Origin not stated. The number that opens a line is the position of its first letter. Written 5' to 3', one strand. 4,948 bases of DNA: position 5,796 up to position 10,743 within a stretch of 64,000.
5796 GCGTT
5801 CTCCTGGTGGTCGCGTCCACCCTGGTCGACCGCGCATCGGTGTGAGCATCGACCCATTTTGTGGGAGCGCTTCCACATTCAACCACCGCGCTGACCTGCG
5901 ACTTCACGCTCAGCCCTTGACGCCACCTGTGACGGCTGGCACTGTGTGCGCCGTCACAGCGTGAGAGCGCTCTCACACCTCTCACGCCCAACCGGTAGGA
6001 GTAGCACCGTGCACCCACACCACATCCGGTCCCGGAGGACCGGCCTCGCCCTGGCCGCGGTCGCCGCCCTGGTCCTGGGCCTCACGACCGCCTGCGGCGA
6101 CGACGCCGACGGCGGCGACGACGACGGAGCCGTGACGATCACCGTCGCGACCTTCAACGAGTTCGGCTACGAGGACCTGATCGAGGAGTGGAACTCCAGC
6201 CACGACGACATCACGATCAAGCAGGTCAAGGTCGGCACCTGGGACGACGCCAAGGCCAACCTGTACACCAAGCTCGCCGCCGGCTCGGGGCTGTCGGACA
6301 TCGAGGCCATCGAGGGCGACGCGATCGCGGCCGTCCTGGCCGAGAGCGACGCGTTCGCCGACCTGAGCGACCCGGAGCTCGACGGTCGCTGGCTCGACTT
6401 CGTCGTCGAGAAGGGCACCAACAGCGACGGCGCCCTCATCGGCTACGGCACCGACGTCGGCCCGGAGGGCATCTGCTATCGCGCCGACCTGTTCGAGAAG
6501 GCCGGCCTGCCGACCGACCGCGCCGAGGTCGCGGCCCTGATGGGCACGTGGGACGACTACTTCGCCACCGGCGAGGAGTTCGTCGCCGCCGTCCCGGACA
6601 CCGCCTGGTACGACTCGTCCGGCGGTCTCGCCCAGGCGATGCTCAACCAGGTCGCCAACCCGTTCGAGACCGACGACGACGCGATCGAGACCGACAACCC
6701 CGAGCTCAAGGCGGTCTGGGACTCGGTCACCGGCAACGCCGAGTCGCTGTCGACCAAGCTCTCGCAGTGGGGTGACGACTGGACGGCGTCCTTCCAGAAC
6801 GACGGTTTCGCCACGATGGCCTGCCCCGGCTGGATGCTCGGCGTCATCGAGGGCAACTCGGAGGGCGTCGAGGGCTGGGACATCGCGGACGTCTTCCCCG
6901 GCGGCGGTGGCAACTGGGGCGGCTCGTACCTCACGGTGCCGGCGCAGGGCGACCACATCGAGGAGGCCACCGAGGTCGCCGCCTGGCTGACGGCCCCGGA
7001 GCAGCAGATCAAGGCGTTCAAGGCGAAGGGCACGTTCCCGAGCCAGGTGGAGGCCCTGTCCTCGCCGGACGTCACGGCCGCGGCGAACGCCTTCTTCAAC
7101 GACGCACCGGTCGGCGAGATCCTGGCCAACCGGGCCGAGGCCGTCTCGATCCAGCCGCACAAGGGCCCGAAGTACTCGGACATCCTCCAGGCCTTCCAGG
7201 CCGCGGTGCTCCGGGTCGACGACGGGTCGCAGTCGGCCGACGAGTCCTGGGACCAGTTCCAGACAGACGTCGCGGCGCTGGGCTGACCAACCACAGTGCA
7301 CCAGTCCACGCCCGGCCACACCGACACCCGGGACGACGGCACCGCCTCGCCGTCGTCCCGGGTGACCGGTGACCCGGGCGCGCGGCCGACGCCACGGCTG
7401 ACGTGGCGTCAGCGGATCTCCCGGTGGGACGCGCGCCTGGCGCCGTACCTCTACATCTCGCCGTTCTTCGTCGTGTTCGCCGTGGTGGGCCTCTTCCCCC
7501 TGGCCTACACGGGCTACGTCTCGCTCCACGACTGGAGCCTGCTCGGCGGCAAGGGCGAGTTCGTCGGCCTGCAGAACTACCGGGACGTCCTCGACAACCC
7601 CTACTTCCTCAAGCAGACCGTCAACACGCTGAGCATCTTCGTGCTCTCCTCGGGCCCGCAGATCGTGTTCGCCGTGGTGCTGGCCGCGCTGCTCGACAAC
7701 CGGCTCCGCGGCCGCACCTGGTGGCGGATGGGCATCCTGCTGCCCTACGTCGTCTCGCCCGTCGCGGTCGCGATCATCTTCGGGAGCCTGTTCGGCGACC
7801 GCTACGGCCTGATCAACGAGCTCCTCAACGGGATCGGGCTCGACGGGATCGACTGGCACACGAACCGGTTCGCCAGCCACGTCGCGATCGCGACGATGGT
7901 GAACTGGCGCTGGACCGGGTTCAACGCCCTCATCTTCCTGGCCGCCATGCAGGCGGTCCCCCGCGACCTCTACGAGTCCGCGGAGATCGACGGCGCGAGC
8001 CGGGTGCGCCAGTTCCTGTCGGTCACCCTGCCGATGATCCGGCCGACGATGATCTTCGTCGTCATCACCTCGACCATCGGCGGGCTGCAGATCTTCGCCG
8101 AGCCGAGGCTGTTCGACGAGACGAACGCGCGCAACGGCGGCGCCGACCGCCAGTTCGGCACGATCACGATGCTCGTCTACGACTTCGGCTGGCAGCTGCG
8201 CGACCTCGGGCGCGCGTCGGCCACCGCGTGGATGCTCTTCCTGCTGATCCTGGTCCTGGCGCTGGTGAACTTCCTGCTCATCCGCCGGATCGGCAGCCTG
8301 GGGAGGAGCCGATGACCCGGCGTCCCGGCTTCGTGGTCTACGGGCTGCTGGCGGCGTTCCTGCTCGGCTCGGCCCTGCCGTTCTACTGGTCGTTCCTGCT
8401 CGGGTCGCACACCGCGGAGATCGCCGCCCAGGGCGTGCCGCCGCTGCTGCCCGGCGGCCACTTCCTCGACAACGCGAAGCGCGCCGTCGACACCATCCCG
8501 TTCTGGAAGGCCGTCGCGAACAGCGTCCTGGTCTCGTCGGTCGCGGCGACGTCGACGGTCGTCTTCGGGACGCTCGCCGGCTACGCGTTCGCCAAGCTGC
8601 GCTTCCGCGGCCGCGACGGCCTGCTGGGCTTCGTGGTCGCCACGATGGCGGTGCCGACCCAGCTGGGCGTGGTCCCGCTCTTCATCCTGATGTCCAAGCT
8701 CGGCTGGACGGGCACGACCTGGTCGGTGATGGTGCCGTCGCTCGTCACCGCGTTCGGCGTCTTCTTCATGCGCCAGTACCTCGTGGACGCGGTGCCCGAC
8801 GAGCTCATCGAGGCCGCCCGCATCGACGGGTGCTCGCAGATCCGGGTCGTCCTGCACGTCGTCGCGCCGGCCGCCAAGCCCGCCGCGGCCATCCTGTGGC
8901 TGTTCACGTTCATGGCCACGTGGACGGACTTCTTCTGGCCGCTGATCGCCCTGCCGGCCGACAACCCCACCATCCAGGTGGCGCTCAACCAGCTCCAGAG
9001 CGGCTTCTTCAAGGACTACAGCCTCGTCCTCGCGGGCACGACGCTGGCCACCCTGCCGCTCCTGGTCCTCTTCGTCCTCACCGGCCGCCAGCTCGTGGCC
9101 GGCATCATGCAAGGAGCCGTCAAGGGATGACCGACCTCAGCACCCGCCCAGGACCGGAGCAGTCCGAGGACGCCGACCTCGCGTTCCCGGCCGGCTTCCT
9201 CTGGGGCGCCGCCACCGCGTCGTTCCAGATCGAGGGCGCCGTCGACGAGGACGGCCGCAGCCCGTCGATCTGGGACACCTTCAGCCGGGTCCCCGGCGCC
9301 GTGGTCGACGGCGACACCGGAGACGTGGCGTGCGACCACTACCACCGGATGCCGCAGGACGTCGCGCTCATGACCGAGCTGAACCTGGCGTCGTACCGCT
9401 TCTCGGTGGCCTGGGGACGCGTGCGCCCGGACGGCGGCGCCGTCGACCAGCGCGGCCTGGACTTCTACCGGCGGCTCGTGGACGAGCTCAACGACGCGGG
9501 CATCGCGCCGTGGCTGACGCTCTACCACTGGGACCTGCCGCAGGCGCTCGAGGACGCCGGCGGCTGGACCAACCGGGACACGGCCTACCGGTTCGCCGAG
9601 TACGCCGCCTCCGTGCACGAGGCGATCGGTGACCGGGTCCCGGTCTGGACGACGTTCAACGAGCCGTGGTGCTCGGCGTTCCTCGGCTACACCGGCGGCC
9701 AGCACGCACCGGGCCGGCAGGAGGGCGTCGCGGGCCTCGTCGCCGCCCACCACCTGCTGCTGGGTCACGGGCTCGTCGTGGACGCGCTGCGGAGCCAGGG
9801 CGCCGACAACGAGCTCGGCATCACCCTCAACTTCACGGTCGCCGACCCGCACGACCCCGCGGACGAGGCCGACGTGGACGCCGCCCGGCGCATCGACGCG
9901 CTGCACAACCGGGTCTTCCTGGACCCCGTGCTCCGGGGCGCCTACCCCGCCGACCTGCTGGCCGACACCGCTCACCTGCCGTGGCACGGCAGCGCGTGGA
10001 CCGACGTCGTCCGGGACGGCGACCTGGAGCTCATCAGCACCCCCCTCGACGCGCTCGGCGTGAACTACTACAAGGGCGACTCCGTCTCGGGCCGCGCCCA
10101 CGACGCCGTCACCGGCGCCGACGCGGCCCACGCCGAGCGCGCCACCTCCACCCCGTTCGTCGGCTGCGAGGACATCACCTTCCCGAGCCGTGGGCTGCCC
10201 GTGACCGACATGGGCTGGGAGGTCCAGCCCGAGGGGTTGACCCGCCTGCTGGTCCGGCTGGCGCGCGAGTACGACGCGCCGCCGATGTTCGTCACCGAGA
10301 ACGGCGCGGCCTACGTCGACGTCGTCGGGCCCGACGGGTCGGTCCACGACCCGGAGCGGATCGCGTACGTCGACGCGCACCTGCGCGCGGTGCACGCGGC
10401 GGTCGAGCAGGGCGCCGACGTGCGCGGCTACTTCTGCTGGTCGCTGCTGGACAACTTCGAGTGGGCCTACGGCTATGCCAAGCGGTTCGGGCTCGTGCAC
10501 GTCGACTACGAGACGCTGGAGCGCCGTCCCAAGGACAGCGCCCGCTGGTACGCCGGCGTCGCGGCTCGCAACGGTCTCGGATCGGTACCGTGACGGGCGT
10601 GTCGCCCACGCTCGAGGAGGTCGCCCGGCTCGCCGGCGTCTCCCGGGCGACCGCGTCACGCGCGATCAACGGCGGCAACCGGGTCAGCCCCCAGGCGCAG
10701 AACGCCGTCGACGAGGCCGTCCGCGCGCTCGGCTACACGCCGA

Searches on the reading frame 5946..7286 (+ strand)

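Call 64: search_protein_families(library=pfam, proteins=[window:5946-7286:+], max_evalue=0.001)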
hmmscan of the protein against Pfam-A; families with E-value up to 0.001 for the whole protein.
window:5946-7286:+ (446 aa): 2 families
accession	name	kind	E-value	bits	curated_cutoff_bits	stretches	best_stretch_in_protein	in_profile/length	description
PF13416.11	SBP_bac_8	-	5.8e-27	95.6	27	1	78-381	2-276/279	Bacterial extracellular solute-binding protein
PF01547.30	SBP_bac_1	-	1e-15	59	26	1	75-354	10-306/307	Bacterial extracellular solute-binding protein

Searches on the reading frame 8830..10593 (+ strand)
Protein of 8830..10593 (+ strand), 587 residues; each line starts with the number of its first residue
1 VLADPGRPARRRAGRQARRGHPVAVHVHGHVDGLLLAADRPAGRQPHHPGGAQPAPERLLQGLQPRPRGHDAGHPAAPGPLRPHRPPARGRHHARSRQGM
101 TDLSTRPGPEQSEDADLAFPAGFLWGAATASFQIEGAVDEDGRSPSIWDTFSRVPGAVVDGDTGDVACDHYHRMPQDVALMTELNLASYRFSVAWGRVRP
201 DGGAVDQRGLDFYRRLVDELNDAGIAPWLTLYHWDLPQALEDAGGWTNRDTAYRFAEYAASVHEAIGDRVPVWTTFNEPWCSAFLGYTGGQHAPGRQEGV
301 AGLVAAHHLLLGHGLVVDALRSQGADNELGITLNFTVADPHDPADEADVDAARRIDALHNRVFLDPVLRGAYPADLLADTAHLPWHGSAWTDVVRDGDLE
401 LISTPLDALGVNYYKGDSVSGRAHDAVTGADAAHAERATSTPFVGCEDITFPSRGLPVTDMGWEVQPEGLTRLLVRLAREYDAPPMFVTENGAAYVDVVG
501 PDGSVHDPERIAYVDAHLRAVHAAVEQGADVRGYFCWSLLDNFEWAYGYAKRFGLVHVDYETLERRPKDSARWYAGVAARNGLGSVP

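Call 64: search_protein_families(library=pfam, proteins=[window:8830-10593:+], max_evalue=0.001)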
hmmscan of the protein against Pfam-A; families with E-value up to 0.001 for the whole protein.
window:8830-10593:+ (587 aa): 1 family
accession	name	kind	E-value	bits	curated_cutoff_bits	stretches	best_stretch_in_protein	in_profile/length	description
PF00232.24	Glyco_hydro_1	-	2.6e-161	537.5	22.6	1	118-582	4-452/453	Glycosyl hydrolase family 1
